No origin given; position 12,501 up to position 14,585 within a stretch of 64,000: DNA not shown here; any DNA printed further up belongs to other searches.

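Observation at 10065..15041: Compact operon: divergent class-A PBP-like protein, 4-TM coiled-coil protein and small soluble protein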

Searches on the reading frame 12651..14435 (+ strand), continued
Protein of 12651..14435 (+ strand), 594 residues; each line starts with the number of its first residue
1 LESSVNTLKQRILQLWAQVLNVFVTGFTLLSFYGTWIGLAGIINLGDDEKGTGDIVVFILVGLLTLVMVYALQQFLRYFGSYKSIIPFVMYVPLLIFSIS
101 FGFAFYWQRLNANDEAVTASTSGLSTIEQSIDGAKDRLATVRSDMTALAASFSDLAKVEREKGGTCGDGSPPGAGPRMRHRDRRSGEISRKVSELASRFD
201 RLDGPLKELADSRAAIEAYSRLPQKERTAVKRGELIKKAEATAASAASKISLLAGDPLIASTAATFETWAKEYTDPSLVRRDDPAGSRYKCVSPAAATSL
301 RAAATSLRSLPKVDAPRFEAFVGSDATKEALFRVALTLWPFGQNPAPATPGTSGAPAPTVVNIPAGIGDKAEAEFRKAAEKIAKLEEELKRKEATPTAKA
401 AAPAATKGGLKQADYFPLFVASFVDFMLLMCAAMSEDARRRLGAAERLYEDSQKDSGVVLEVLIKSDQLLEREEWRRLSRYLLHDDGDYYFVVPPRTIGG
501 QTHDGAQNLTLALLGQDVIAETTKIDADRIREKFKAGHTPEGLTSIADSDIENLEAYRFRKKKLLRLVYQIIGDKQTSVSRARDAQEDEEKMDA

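Call 74: search_solved_structures(query=A5, max_evalue=1)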
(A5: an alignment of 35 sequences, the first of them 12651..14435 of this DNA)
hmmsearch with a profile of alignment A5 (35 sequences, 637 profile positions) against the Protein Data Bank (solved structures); distinct sequences matched with E-value up to 1: 15.
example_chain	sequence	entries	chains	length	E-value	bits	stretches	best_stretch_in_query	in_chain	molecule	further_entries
8a3k_UNK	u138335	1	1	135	8.1e-06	27.7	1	210-328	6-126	sc-apCC-4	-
1l8d_A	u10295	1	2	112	0.036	15.7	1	205-273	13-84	DNA double-strand break repair rad50 ATPase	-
1ez3_A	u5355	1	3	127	0.041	15.4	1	200-290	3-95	SYNTAXIN-1A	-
9r1n_A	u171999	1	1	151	0.044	15.4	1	212-296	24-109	sc-apCC-4-DPH-2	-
6zff_A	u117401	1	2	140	0.054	15.1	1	205-273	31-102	DNA double-strand break repair Rad50 ATPase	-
3lg7_A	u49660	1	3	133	0.16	13.5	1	213-276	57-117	4E10_S0_1EZ3A_002_C (T246)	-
8qae_A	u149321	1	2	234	0.21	13.1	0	205-275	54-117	sc-apCC-6-SLLA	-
9r1k_A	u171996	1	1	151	0.22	13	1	212-304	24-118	sc-apCC-4-A7F-1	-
8qaf_A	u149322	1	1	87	0.44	12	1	211-269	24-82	sc-apCC-8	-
9tlt_A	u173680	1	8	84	0.57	11.7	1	202-274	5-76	Sc-apCC-2-KLHL20-4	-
4zry_B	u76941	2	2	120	0.64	11.5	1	206-273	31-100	Keratin, type II cytoskeletal 1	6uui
9b62_G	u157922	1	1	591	0.65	11.5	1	552-623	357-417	Ran GTPase-activating protein 1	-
7wxz_A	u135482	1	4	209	0.78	11.2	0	201-280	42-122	Spike protein S2'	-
6jfv_B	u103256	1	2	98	0.94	11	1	205-274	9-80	Keratin, type II cytoskeletal 5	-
9r1j_A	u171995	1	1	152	0.96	10.9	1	210-293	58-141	sc-apCC-4-NR-1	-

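Call 76: search_protein_families(library=pfam, alignment_id=A5, max_evalue=0.1)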
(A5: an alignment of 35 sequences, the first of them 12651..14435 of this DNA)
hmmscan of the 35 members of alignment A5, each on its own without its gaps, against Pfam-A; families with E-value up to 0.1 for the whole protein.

A. member 1, window:12651-14435:+ (594 aa): 1 family
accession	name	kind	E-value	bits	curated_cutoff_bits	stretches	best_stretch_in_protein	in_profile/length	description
PF14362.11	DUF4407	-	0.027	14.2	31.3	1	115-246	120-236/297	Domain of unknown function (DUF4407)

B. families by the number of members that match (of 35 scanned): 18 families
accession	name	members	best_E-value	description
PF14362.11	DUF4407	7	0.00015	Domain of unknown function (DUF4407)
PF04893.22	Yip1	3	2.5e-05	Yip1 domain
PF03600.22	CitMHS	3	0.00077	Citrate transporter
PF10642.14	Tom5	2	0.0026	Mitochondrial import receptor subunit or translocase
PF12725.13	DUF3810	2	0.045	Protein of unknown function (DUF3810)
PF15993.10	Fuseless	1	0.0043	Fuseless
PF04977.20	DivIC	1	0.0075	Septum formation initiator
PF00324.27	AA_permease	1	0.0091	Amino acid permease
PF01165.25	Ribosomal_S21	1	0.011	Ribosomal protein S21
PF23991.1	DUF7310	1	0.011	Coiled-coil region of unknown function (DUF7310)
PF14015.11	DUF4231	1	0.026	Protein of unknown function (DUF4231)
PF18773.7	Importin_rep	1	0.044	Importin 13 repeat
PF20990.2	DUF2207_C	1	0.069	Predicted membrane protein (DUF2207) C-terminal domain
PF24358.1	ABCC10_N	1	0.078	ABCC10 N-terminal domain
PF04114.19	Gaa1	1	0.083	Gaa1-like, GPI transamidase component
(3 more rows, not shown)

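Call 78: find_related_loci(query=A1, collection=viral_contigs, flank=10000)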
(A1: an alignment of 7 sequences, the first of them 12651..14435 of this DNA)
Query A1 (594 aa) in viral_contigs; peptide patterns used: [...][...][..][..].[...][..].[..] (x = any residue, [..] = any of these).
78 stretches matched a pattern; 1 encode a relative of the query (tblastn E <= 1e-3); 1 distinct loci.
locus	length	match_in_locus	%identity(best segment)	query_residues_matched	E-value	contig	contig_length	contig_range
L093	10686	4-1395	27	65-540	3e-39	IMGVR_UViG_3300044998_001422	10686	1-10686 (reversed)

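Call 80: list_cluster_members(proteins=[P0075, P0076, P0077, P0079, P0135, P0008, P0011, P0010, P0033, P0137])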
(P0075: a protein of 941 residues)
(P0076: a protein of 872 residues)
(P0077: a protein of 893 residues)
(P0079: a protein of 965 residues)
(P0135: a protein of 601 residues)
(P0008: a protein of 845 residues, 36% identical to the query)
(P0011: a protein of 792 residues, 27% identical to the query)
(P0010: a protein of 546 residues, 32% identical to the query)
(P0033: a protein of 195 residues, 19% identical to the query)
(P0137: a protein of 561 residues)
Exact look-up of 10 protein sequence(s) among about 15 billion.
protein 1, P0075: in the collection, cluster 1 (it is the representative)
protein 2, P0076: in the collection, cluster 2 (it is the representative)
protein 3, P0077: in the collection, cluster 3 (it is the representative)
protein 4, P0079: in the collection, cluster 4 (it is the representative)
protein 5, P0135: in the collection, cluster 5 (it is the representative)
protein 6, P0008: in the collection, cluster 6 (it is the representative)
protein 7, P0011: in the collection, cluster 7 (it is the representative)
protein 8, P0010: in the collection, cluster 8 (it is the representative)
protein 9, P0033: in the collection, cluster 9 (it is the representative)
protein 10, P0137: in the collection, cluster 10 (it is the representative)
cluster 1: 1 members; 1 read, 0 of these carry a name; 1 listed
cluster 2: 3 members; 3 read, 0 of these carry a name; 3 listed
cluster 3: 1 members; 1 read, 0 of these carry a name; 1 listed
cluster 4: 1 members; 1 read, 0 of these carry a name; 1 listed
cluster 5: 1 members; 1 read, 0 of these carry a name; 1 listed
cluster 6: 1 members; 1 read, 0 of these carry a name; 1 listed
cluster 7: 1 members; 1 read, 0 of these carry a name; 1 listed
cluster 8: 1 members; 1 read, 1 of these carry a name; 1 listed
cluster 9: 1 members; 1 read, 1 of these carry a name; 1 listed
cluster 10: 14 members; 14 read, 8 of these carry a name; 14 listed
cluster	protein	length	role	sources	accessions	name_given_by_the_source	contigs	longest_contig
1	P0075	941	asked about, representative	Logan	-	-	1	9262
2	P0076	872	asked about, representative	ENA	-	-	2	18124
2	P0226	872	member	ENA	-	-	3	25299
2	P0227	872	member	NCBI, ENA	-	-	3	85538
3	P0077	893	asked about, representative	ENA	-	-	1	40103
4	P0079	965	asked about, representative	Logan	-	-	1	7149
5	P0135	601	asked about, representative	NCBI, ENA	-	-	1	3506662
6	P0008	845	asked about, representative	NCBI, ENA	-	-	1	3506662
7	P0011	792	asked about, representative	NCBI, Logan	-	-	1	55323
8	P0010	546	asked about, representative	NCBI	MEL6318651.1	MAG: transglycosylase domain-containing protein, partial [Pseudomonadota bacterium]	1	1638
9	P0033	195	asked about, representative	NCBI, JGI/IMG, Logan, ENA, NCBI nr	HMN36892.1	MAG TPA: hypothetical protein PKD49_04160 [Hyphomicrobium sp.] | hypothetical protein [Hyphomicrobium sp.]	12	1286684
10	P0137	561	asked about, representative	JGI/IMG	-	hypothetical protein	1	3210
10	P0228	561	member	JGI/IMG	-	hypothetical protein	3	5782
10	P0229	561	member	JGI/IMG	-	hypothetical protein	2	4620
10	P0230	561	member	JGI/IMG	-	hypothetical protein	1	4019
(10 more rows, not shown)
